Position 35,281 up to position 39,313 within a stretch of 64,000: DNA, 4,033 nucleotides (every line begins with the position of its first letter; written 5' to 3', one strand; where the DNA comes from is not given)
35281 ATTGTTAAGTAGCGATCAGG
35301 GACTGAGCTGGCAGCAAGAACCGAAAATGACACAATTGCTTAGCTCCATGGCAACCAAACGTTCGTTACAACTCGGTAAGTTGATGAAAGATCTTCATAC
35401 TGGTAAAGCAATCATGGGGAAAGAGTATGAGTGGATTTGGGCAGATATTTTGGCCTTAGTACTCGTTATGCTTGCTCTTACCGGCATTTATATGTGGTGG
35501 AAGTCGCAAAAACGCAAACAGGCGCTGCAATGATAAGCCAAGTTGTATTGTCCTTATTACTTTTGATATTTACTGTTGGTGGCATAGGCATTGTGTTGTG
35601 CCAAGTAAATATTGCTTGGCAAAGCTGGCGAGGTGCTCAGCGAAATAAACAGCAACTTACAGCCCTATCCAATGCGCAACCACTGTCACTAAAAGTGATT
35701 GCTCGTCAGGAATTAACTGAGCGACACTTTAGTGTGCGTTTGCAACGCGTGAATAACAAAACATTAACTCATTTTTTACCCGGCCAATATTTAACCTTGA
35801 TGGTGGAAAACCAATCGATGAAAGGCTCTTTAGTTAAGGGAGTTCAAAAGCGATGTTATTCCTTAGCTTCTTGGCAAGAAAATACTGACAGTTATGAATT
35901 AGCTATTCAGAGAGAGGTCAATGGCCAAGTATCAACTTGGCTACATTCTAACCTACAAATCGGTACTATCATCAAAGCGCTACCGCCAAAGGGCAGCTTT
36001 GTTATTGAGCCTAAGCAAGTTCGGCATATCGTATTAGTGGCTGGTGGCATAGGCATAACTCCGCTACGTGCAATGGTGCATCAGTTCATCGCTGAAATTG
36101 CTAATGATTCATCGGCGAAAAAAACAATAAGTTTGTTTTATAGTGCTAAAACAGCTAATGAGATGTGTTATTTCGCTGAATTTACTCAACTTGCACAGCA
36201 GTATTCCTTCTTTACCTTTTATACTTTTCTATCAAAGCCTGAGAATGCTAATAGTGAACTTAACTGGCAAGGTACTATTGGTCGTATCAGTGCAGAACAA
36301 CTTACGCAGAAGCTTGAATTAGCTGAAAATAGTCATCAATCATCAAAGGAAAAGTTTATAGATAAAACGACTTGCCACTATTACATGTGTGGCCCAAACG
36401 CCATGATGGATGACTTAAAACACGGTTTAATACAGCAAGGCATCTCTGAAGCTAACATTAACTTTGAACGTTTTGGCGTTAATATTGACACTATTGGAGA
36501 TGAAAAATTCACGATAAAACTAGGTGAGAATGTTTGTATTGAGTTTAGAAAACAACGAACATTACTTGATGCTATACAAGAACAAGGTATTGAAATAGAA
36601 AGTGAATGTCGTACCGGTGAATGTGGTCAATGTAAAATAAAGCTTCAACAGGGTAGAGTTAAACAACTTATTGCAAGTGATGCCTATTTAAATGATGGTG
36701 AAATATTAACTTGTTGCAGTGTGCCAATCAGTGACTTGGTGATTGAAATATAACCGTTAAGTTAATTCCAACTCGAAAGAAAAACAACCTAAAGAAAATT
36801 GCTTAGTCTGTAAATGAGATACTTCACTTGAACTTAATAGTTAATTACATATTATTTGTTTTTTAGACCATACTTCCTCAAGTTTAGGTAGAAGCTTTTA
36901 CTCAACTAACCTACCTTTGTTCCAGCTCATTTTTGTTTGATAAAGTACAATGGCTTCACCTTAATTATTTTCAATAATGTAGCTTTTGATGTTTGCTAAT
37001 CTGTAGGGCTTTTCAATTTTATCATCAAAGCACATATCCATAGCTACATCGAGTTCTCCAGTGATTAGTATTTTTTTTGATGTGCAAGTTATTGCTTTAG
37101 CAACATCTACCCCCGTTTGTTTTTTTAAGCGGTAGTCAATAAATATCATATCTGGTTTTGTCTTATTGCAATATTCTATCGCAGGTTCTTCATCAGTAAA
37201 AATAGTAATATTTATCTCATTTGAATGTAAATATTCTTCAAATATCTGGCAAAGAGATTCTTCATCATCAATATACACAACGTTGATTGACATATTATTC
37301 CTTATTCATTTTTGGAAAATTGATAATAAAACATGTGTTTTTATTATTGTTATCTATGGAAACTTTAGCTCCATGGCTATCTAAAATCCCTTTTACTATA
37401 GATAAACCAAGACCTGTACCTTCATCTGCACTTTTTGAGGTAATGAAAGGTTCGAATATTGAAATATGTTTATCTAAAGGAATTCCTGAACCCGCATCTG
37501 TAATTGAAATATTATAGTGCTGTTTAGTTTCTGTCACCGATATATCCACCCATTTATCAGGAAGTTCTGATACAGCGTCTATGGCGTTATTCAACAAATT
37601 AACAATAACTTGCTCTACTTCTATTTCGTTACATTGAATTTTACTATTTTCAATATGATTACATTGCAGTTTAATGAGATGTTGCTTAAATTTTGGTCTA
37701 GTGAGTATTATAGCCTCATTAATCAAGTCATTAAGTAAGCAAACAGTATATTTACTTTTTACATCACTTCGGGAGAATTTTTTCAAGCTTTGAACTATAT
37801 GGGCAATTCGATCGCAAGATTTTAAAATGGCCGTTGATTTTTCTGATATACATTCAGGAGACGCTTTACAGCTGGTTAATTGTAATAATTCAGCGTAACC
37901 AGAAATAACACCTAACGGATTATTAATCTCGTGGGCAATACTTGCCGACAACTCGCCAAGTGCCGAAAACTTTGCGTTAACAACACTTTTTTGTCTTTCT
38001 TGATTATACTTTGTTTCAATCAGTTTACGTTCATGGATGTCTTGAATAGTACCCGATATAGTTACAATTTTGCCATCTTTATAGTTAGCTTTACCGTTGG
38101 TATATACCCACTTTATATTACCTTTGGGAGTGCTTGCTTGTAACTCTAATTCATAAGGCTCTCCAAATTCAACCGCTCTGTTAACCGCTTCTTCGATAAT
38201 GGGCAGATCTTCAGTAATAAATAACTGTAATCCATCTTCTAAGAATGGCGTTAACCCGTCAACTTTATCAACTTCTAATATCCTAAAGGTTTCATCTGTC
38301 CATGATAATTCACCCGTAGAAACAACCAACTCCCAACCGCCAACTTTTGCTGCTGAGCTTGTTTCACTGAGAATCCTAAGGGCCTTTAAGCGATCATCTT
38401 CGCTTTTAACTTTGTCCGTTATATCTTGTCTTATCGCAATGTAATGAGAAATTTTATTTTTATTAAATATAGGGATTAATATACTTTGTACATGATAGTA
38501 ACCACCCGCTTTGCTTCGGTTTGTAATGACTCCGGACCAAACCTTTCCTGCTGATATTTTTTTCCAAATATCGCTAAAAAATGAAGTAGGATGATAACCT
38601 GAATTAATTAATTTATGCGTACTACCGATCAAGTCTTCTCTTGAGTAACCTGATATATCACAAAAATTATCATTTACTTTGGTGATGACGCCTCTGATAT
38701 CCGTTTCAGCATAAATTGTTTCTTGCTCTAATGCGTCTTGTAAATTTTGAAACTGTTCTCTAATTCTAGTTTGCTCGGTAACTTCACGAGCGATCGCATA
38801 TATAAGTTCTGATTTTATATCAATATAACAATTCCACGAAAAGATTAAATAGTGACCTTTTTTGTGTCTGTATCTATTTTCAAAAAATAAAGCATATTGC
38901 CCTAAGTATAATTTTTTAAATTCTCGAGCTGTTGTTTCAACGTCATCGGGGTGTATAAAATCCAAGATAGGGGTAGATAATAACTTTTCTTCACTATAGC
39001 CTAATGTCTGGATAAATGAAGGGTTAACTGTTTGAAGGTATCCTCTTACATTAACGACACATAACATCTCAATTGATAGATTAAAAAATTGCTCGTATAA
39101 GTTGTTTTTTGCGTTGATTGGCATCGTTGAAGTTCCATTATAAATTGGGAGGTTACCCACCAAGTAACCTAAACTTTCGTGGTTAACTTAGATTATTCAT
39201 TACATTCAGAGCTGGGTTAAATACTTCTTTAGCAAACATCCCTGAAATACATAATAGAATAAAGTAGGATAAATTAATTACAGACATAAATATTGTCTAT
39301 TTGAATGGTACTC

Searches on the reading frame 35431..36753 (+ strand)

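Call 67: search_protein_families(library=pfam, proteins=[window:35431-36753:+])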
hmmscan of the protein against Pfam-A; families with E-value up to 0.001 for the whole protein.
window:35431-36753:+ (440 aa): 4 families
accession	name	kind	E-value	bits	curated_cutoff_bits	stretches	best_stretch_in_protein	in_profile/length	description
PF00175.26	NAD_binding_1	-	1.8e-16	61.2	22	1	202-329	1-107/109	Oxidoreductase NAD-binding domain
PF00111.32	Fer2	-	1.3e-12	48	21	1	365-432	5-76/77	2Fe-2S iron-sulfur cluster binding domain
PF00970.30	FAD_binding_6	-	8e-07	29.8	21.1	1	88-190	3-97/99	Oxidoreductase FAD-binding domain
PF08030.17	NAD_binding_6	-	1.4e-06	28.9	22.2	1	198-278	2-85/156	Ferric reductase NAD binding domain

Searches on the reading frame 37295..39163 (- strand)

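Call 67: search_protein_families(library=pfam, proteins=[window:37295-39163:-])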
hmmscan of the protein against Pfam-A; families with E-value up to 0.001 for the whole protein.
window:37295-39163:- (622 aa): 10 families
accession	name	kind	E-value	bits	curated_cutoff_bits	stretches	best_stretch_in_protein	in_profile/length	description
PF08447.18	PAS_3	-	9.5e-34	116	25.6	3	45-114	3-74/89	PAS fold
PF13426.13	PAS_9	-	3.3e-23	82.3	27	2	153-250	6-103/103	PAS domain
PF02518.31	HATPase_c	-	7e-22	78.4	26.4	1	512-618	2-109/111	Histidine kinase-, DNA gyrase B-, and HSP90-like ATPase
PF00989.32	PAS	-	9.1e-17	61.5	22.6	2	22-88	2-68/113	PAS fold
PF00512.31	HisKA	-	4.5e-12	46.3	26.9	1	402-467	2-64/66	His Kinase A (phospho-acceptor) domain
PF14501.12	HATPase_c_5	-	2.5e-11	43.8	22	1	514-616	4-101/102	GHKL domain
PF08448.16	PAS_4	-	6.2e-10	39.7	23.1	0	154-251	11-108/110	PAS fold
PF13188.13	PAS_8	-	3.8e-09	36.6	21.8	1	21-77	1-56/65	PAS domain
PF13581.12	HATPase_c_2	-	0.00029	21.3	27.4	0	515-611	31-122/127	Histidine kinase-like ATPase domain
PF13589.12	HATPase_c_3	-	0.00035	21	25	1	515-577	2-60/137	Histidine kinase-, DNA gyrase B-, and HSP90-like ATPase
